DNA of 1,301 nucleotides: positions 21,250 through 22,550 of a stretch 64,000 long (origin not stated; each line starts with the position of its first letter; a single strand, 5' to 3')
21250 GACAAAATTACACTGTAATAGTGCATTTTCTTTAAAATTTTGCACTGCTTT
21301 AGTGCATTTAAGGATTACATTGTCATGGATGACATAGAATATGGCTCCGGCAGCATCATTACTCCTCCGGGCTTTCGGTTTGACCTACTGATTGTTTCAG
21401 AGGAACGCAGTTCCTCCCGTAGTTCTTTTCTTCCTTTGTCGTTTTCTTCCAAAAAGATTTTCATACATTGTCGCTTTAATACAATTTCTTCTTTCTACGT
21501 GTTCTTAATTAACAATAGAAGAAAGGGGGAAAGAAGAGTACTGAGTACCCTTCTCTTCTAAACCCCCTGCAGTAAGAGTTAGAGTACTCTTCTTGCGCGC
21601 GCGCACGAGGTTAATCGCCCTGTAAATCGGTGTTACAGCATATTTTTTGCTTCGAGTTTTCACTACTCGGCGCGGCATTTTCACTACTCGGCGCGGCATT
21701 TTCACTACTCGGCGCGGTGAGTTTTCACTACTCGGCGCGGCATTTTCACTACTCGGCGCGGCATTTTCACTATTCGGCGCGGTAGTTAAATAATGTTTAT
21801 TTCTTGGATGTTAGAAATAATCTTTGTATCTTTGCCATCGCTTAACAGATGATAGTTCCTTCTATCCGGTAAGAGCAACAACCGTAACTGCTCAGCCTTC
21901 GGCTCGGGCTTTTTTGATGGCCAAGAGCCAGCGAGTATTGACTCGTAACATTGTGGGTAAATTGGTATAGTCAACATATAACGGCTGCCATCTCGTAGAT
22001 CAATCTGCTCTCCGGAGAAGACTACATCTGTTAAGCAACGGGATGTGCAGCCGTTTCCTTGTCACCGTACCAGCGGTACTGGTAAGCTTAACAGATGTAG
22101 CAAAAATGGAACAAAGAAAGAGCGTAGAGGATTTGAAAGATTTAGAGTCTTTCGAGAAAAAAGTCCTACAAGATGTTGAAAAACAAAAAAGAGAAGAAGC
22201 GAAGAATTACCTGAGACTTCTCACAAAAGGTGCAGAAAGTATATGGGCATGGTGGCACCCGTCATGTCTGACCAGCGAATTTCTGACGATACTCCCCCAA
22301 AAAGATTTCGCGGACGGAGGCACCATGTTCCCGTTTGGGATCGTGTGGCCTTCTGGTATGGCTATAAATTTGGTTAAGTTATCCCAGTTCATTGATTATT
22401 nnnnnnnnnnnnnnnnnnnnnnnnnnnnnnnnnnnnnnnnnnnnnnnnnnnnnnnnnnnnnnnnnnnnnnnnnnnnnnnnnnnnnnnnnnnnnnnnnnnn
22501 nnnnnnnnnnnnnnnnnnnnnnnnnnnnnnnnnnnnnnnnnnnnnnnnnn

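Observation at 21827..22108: P4-CI / P1-C4-like antisense triad controlling the first element gene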

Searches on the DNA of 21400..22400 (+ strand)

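Call 5: search_rna_families(source=window, start=21400, end=22400, threshold=evalue, max_evalue=10, show_alignments=4)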
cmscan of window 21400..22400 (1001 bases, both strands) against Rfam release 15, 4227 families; matches with E-value up to 10: 6.
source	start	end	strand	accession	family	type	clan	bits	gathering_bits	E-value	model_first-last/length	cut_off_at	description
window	21476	21547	+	RF03707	mir-1892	Gene; miRNA;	-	21.3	86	0.1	1-80/80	no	mir-1892 microRNA precursor family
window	21505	21563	-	RF00834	mir-268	Gene; miRNA;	-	16.7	47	9.3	1-89/89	no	mir-268 microRNA precursor family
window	22022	22078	+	RF01076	RF_site2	Cis-reg; frameshift_element;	-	16.3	70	9.2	1-72/72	no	Polymerase ribosomal frameshift site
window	21513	21575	-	RF04107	mir-5391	Gene; miRNA;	-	15.9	99.3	4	1-68/68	no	mir-5391 microRNA precursor family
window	21423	21458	-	RF00501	Rota_CRE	Cis-reg;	-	15.1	40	9.2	16-53/68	no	Rotavirus cis-acting replication element (CRE)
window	21531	21594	-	RF00373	RNaseP_arch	Gene; ribozyme;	CL00002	12.3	84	0.46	1-288/288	no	Archaeal RNase P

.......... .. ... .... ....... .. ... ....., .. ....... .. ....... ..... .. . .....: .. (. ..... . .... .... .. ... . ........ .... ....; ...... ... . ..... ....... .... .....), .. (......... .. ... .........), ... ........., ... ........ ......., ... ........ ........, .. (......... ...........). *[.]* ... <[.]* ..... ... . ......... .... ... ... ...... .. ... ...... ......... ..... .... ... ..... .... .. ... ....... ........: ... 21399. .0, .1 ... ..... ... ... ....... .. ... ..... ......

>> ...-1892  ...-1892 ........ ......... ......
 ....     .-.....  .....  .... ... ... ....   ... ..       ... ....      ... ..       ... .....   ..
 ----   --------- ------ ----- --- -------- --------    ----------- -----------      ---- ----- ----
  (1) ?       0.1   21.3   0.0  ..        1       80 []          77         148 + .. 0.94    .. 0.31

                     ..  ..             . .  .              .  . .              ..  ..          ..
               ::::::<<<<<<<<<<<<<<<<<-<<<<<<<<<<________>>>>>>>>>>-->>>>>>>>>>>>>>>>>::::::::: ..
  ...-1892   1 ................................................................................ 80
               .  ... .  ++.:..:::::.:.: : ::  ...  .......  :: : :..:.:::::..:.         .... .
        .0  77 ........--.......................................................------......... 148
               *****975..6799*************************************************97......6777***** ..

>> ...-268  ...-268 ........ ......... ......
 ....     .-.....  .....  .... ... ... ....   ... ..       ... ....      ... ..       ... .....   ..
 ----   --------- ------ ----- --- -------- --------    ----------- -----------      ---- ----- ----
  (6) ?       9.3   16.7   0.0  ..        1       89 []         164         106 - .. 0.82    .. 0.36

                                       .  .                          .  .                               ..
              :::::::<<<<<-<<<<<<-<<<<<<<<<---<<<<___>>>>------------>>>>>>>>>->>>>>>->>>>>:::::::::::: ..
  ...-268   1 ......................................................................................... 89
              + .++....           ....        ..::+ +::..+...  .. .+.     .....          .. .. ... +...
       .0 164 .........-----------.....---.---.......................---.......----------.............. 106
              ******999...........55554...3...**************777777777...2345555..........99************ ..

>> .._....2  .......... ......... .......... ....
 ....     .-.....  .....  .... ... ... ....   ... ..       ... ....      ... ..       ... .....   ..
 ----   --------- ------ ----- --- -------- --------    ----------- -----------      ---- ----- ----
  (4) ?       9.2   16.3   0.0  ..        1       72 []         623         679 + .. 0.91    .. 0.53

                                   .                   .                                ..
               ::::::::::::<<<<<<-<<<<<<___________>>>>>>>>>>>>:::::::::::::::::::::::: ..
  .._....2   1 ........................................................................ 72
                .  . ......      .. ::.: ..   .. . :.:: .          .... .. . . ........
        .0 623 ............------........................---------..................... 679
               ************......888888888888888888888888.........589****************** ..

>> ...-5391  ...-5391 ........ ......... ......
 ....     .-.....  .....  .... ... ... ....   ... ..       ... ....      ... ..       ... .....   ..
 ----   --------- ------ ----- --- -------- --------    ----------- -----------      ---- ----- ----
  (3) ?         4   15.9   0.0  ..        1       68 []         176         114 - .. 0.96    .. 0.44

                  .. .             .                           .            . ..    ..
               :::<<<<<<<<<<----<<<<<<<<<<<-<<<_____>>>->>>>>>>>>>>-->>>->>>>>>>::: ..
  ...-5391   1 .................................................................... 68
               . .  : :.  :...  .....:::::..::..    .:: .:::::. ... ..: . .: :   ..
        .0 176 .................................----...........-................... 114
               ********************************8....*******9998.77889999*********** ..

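Call 97: build_rna_model(alignment_id=A1, structure=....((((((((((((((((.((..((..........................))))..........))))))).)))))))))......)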
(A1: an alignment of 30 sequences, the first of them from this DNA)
Model R1 built from alignment A1 (30 sequences, 90 columns); structure: as given.
model positions 86; base pairs 20; branch points 0; effective number of sequences 2.01; information 0.662 bits per position. Calibrated on 0.2 Mb of random sequence (short: E-values are rough).
structure used (alignment columns):
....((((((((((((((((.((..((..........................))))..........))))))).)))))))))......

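Call 98: search_with_rna_model(model_id=R1, sources=[window, L080, L084, L085, L086, L087, L088, L089, L090, L091, L092, L093, L094, L095, L096, L097, L098, L099, L100, L101, L102, L103, L104, L105, L106, L107, L108, L109, L110, L111, L112, L014, L018], max_evalue=1, make_alignment=true)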
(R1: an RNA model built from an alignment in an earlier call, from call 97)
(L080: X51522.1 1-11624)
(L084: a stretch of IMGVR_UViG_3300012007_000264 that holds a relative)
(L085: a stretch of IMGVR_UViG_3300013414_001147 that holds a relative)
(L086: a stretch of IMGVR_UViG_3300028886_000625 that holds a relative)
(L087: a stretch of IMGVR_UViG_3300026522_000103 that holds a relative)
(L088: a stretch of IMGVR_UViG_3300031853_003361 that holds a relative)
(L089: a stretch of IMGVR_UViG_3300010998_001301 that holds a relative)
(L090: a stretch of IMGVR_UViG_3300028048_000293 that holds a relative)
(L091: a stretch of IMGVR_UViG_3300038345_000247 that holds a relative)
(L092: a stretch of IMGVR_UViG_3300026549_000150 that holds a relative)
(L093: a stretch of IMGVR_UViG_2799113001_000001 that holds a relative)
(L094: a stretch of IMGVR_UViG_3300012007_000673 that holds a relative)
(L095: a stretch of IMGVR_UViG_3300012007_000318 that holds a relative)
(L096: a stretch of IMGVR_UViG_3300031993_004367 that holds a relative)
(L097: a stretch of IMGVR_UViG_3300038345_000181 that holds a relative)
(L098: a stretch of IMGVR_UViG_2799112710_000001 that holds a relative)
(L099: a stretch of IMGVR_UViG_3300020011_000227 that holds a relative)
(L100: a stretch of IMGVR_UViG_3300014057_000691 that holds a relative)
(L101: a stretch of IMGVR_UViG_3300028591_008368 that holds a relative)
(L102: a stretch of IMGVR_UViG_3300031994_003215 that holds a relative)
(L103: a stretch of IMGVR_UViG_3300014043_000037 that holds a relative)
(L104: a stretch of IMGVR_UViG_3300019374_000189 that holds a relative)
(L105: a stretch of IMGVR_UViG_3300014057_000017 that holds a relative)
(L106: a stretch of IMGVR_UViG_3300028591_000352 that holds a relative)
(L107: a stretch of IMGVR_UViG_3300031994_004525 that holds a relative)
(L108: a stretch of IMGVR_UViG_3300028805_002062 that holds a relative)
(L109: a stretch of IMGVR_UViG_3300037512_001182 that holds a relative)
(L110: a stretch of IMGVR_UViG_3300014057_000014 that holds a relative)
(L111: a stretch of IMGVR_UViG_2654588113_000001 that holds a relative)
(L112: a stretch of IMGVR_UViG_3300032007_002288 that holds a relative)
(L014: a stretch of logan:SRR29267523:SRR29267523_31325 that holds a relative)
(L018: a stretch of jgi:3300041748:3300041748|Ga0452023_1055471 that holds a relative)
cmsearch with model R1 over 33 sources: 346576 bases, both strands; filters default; matches with E-value up to 1: 48.
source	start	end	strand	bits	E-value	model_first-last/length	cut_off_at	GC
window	21976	22061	+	103.5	4.2e-25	1-86/86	no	0.49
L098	2642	2728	+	92.7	3.7e-22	1-86/86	no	0.51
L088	762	848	+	91.8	6.1e-22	1-86/86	no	0.49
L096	2148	2233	+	91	1.1e-21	1-86/86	no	0.5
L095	571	657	+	90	1.9e-21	1-86/86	no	0.49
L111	2375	2461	+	88.4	5.2e-21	1-86/86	no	0.52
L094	88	173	+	85.1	4e-20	1-86/86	no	0.53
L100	4428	4513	+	85.1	4e-20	1-86/86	no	0.53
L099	5816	5901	-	84.7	5.2e-20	1-86/86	no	0.51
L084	13060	13144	-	84.4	6.5e-20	1-86/86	no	0.53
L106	1975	2059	+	83.8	9.5e-20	1-86/86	no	0.52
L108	5033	5120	+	83.6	1e-19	1-86/86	no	0.47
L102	9036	9124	+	82.4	2.2e-19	1-86/86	no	0.52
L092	5331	5417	-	81.5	4e-19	1-86/86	no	0.52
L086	328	411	+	81.1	5.1e-19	1-86/86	no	0.54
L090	6130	6213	+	81.1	5.1e-19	1-86/86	no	0.54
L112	183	266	-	81.1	5.1e-19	1-86/86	no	0.54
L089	2701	2786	+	79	1.9e-18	1-86/86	no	0.5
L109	9874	9959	-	78.7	2.2e-18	1-86/86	no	0.51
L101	8089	8175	+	77.8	3.9e-18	1-86/86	no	0.53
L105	861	946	-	77.3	5.4e-18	1-86/86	no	0.53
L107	7318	7401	-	76.4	9.1e-18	1-86/86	no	0.54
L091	3217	3302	+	75.3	1.9e-17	1-86/86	no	0.52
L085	11227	11314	-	74.9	2.4e-17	1-86/86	no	0.5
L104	6472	6557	+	73.7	5e-17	1-86/86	no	0.55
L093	278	366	+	73.4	6.1e-17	1-86/86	no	0.51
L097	779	867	+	72.2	1.2e-16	1-86/86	no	0.54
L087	10955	11041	+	72.2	1.3e-16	1-86/86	no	0.53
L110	5049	5135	+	66.3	5e-15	1-86/86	no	0.53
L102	7474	7548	-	28.3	9.9e-05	1-86/86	no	0.53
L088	760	846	-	24.1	0.0013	1-86/86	no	0.51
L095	569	655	-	22.8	0.003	1-86/86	no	0.51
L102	7476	7550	+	22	0.005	1-86/86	no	0.52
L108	5031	5118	-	21.6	0.0064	1-86/86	no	0.47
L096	2146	2231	-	20.9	0.0096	1-86/86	no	0.5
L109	9876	9961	+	20.2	0.016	1-86/86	no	0.5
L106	1973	2057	-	19.9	0.018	1-86/86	no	0.52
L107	7320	7403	+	19.5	0.024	1-86/86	no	0.54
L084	13062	13146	+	19.2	0.029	1-86/86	no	0.54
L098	2640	2726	-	19.2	0.029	1-86/86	no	0.52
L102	9034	9122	-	17.9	0.064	1-86/86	no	0.53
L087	10953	11039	-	17.8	0.067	1-86/86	no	0.52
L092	5333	5419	+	16.9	0.12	1-86/86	no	0.52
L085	11229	11316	+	16.9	0.12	1-86/86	no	0.51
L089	2699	2784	-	16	0.21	1-86/86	no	0.51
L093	276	364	-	15.8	0.23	1-86/86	no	0.52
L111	908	982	-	14.3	0.59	1-86/86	no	0.53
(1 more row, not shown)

Alignment A4: 48 matches aligned to the model, 144 columns, each read 5' to 3' on its own strand. Consensus structure (alignment columns), stored with it:
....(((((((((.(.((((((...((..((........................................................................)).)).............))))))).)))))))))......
